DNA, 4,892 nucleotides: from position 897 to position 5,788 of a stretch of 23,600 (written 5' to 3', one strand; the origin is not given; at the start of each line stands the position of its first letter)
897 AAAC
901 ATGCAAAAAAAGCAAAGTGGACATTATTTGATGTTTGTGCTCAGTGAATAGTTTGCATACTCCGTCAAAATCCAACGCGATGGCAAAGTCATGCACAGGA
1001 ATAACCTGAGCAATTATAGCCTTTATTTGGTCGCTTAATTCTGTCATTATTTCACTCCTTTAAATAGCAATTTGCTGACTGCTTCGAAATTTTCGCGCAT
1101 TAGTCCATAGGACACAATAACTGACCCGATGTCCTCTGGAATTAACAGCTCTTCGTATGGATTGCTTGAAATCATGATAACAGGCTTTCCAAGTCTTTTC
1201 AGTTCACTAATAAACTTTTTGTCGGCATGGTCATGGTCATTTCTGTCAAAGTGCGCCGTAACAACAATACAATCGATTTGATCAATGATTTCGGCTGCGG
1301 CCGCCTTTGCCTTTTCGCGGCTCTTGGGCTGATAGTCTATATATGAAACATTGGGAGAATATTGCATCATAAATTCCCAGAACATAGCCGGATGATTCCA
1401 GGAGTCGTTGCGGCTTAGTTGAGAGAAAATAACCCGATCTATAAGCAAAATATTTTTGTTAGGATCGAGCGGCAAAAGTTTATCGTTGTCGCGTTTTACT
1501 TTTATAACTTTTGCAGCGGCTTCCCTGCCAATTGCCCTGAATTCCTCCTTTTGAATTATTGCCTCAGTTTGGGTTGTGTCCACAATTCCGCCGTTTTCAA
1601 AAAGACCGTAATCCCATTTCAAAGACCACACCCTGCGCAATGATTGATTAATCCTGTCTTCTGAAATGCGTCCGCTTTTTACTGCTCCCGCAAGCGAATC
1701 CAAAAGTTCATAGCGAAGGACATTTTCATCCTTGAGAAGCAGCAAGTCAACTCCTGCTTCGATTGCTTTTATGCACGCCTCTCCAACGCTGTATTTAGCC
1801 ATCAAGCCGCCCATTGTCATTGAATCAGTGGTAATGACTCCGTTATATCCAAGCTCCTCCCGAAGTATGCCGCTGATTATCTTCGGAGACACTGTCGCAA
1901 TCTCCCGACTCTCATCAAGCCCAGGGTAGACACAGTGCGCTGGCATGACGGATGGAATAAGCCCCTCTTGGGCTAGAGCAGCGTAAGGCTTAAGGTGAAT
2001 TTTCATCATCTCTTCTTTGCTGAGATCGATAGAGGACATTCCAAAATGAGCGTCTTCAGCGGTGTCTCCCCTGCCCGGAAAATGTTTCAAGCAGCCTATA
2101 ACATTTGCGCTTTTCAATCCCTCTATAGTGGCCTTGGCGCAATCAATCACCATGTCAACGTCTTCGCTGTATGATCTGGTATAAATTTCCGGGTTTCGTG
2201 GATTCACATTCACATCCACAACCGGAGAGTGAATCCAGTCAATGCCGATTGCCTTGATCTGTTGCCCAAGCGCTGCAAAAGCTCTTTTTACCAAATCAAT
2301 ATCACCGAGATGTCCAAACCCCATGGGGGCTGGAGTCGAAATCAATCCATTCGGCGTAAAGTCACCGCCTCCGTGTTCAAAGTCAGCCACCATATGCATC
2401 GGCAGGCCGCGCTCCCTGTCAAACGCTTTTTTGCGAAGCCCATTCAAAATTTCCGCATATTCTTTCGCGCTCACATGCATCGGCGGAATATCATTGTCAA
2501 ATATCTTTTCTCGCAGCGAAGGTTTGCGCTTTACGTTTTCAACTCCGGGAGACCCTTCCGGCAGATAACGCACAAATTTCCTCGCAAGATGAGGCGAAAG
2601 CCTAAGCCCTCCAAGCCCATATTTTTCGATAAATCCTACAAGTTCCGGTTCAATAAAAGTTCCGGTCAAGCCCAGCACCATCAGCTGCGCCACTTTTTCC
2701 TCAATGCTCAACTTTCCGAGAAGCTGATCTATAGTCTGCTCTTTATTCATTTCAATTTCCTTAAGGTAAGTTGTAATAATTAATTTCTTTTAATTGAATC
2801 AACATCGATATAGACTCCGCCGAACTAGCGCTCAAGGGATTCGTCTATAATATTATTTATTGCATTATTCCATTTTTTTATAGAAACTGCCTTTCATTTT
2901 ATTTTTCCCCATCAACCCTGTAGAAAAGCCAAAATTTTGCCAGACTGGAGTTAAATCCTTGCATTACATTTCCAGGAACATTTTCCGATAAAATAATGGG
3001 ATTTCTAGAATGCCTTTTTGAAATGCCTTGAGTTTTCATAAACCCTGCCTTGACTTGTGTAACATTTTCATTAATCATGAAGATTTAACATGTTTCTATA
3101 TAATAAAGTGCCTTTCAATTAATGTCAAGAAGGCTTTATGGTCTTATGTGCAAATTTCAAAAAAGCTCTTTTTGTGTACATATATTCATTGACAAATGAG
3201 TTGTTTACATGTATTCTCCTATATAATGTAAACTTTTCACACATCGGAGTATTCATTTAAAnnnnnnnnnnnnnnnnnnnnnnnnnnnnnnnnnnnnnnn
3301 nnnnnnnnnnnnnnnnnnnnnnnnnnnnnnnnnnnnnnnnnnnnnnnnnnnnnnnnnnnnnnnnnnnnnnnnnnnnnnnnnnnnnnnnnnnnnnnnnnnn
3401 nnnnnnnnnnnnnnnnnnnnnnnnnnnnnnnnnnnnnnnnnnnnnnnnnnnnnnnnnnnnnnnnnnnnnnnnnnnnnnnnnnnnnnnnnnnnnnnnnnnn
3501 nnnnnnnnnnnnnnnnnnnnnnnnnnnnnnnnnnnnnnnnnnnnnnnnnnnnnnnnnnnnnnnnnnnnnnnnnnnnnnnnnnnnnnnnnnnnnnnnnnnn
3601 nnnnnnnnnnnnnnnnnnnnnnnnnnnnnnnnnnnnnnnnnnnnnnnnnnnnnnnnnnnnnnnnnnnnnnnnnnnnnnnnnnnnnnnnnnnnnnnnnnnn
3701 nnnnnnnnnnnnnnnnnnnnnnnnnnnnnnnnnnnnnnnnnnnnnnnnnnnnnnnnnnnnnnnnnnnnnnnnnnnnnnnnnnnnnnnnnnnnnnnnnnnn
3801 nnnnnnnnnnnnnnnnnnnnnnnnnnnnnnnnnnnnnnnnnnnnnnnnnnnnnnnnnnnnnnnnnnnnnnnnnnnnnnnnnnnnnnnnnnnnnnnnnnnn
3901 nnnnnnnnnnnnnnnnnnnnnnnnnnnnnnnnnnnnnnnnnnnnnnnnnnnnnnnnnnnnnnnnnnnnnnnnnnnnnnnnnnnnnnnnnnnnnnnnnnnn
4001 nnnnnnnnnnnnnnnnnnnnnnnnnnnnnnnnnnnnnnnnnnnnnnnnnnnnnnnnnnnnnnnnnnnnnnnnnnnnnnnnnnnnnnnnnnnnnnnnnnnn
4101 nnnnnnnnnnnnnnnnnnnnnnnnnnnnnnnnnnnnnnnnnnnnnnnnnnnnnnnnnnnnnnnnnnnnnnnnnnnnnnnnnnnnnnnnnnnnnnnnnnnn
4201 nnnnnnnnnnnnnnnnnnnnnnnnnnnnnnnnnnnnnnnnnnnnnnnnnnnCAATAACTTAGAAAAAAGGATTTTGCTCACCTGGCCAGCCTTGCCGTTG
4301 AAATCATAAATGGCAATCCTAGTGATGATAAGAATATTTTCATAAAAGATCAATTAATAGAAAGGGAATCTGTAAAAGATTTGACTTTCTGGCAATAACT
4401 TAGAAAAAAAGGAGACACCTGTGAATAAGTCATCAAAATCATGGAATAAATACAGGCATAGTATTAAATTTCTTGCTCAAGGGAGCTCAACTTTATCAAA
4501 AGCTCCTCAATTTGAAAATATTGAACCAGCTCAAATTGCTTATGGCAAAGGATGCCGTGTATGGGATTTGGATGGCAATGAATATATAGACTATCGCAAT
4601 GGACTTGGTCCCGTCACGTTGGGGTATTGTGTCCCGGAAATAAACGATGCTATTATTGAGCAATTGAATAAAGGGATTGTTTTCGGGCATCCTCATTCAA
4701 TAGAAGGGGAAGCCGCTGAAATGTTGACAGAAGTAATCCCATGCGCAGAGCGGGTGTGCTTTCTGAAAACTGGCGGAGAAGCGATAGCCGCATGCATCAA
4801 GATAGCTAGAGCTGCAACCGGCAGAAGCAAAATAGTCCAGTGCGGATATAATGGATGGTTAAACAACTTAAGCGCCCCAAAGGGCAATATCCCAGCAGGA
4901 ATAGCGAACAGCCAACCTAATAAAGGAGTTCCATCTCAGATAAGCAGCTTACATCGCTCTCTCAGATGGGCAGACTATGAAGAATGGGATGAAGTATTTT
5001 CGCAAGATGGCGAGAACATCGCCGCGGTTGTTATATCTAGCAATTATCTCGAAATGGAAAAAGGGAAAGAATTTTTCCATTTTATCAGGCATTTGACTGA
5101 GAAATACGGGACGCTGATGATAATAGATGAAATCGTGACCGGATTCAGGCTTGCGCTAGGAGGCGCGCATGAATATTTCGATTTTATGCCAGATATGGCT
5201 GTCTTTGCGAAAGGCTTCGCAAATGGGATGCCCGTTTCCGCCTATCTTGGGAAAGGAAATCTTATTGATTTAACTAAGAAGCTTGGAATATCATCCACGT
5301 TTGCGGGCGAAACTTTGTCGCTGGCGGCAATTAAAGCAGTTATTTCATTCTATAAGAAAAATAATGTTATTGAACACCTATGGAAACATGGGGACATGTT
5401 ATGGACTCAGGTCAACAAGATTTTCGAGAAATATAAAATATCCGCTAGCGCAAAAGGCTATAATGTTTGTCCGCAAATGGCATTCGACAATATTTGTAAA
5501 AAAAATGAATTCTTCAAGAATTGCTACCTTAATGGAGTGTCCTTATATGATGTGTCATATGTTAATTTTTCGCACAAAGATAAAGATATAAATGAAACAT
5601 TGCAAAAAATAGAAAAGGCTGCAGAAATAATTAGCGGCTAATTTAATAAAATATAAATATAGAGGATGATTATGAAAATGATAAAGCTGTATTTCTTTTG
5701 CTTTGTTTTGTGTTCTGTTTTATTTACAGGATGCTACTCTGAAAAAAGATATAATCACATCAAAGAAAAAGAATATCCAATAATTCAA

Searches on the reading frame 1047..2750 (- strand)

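Call 6: search_protein_families(library=pfam, proteins=[window:1047-2750:-], max_evalue=0.001)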
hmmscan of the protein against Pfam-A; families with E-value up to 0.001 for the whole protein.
window:1047-2750:- (567 aa): 1 family
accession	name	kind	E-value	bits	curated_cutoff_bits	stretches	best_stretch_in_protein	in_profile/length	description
PF00933.27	Glyco_hydro_3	-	2.6e-66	224.7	27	1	95-376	42-315/316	Glycosyl hydrolase family 3 N terminal domain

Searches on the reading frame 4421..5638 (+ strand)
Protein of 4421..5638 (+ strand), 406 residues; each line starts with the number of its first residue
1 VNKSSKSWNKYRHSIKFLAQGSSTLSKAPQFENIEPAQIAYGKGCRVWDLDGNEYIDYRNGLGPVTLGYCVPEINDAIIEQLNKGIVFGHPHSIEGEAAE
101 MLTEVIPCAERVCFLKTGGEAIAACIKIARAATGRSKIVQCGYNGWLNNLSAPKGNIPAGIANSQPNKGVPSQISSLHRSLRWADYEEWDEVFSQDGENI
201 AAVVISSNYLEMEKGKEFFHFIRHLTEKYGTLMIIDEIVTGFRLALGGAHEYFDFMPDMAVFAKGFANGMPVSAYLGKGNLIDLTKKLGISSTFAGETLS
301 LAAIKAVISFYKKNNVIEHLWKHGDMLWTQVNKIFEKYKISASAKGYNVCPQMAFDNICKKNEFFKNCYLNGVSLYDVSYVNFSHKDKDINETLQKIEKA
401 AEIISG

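Call 3: search_protein_families(library=pfam, proteins=[window:4421-5638:+], max_evalue=1)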
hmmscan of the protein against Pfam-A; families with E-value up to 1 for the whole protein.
window:4421-5638:+ (406 aa): 3 families
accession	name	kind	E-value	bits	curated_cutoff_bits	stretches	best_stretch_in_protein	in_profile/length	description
PF00202.27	Aminotran_3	-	9.5e-45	153.4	30.5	1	37-399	11-401/403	Aminotransferase class-III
PF03652.20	RuvX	-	0.029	15.2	29.2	0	157-240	11-97/134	Holliday junction resolvase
PF23743.1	Beta-prop_BBS7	-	0.21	11.3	27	0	213-237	75-99/299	BBS7 beta-propeller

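Call 7: search_protein_families(library=ncbifam, proteins=[window:4421-5638:+], max_evalue=0.1)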
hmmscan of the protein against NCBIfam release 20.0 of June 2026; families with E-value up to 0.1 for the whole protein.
window:4421-5638:+ (406 aa): 68 families (the best 25 are shown)
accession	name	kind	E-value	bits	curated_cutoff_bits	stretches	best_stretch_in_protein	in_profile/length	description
NF004856.0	PRK06209.1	equivalog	6.6e-72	242.4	486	1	13-403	17-415/450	glutamate-1-semialdehyde 2,1-aminomutase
NF000818.0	PRK00062.1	subfamily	4.4e-68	229.9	398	1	4-402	3-425/429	glutamate-1-semialdehyde 2,1-aminomutase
TIGR00713.1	hemL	equivalog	9.9e-64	215.5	527.3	1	7-401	2-420/423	glutamate-1-semialdehyde 2,1-aminomutase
NF041362.1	GntE_guanitoxin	equivalog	8.4e-63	212.4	525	1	33-348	32-362/426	guanitoxin biosynthesis PLP-dependent transaminase GntE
NF009055.0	PRK12389.1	equivalog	2.4e-58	197.8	637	1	35-401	35-425/431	glutamate-1-semialdehyde 2,1-aminomutase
TIGR00707.1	argD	subfamily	5e-40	137.5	410.05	1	36-346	10-320/381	acetylornithine/succinylornithine family transaminase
NF004426.0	PRK05769.1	equivalog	1.1e-39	136.5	552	2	216-347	241-371/441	acetyl ornithine aminotransferase family protein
NF002797.0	PRK02936.1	equivalog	2.1e-39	135.4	496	1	37-346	13-318/385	acetylornithine transaminase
NF005993.0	PRK08117.1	subfamily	2e-36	125.5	574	2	198-348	206-360/433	aspartate aminotransferase family protein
NF002874.0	PRK03244.1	equivalog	1.1e-35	123.2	457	1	37-334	27-322/399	acetylornithine transaminase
NF049976.1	AmadipTransam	equivalog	1.4e-33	116.4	650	2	31-139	10-123/416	2-aminoadipate transaminase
NF005692.0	PRK07495.1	equivalog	5.2e-33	114.3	724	2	212-349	214-352/425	4-aminobutyrate--2-oxoglutarate transaminase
NF004718.0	PRK06062.1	subfamily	2.4e-32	112.1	472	2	32-140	35-146/454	hypothetical protein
NF001864.0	PRK00615.1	equivalog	3.9e-32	111.4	706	1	9-336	9-344/433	glutamate-1-semialdehyde aminotransferase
NF042418.1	LysJ_Th_th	equivalog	1.6e-31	109.6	700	1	39-331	22-312/386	[LysW]-aminoadipate semialdehyde transaminase LysJ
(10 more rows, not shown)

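Call 71: search_solved_structures(query=window:4421-5638:+, max_evalue=1e-20)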
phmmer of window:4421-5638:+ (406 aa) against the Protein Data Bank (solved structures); distinct sequences matched with E-value up to 1e-20: 47.
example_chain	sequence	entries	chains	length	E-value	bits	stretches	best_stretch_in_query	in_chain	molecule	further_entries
5hdm_A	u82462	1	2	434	1.8e-44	155.8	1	28-320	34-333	Glutamate-1-semialdehyde 2,1-aminomutase 1, chloroplastic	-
6w80_A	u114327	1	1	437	3.2e-44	154.9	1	31-309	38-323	Glutamate-1-semialdehyde 2,1-aminomutase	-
2cfb_A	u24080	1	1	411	6.6e-44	153.9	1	35-320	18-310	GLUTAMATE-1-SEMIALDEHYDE 2,1-AMINOMUTASE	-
3l44_A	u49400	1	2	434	2.9e-43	151.7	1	13-329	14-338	Glutamate-1-semialdehyde 2,1-aminomutase 1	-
3bs8_A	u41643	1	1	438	3.4e-43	151.5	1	5-400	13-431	Glutamate-1-semialdehyde 2,1-aminomutase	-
4zm3_A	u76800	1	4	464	4.5e-43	151.1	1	36-336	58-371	Aminotransferase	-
2e7u_A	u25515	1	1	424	7.2e-43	150.5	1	35-337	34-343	Glutamate-1-semialdehyde 2,1-aminomutase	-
4zm4_A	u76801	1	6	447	1.1e-42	149.9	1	36-336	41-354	Aminotransferase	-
4e77_A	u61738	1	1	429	1.9e-42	149.1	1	2-331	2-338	Glutamate-1-semialdehyde 2,1-aminomutase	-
5i92_A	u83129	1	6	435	4.8e-41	144.5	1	16-305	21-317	Glutamate-1-semialdehyde 2,1-aminomutase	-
3fq8_A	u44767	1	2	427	3.8e-40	141.5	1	23-311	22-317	Glutamate-1-semialdehyde 2,1-aminomutase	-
3fq7_A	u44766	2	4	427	7.3e-40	140.6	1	23-311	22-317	Glutamate-1-semialdehyde 2,1-aminomutase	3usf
3fqa_A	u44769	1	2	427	7.3e-40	140.6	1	23-311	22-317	Glutamate-1-semialdehyde 2,1-aminomutase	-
2hoy_A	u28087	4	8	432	7.3e-40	140.6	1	23-311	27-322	Glutamate-1-semialdehyde 2,1-aminomutase (GSAM) apo-form | Glutamate-1-semialdehyde 2,1-aminomutase (GSAM) pmp-form | Glutamate-1-semialdehyde 2,1-aminomutase (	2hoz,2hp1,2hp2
2gsa_A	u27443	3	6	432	1.4e-39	139.6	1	23-311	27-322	GLUTAMATE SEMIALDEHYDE AMINOTRANSFERASE | PROTEIN (GLUTAMATE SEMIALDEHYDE AMINOTRANSFERASE)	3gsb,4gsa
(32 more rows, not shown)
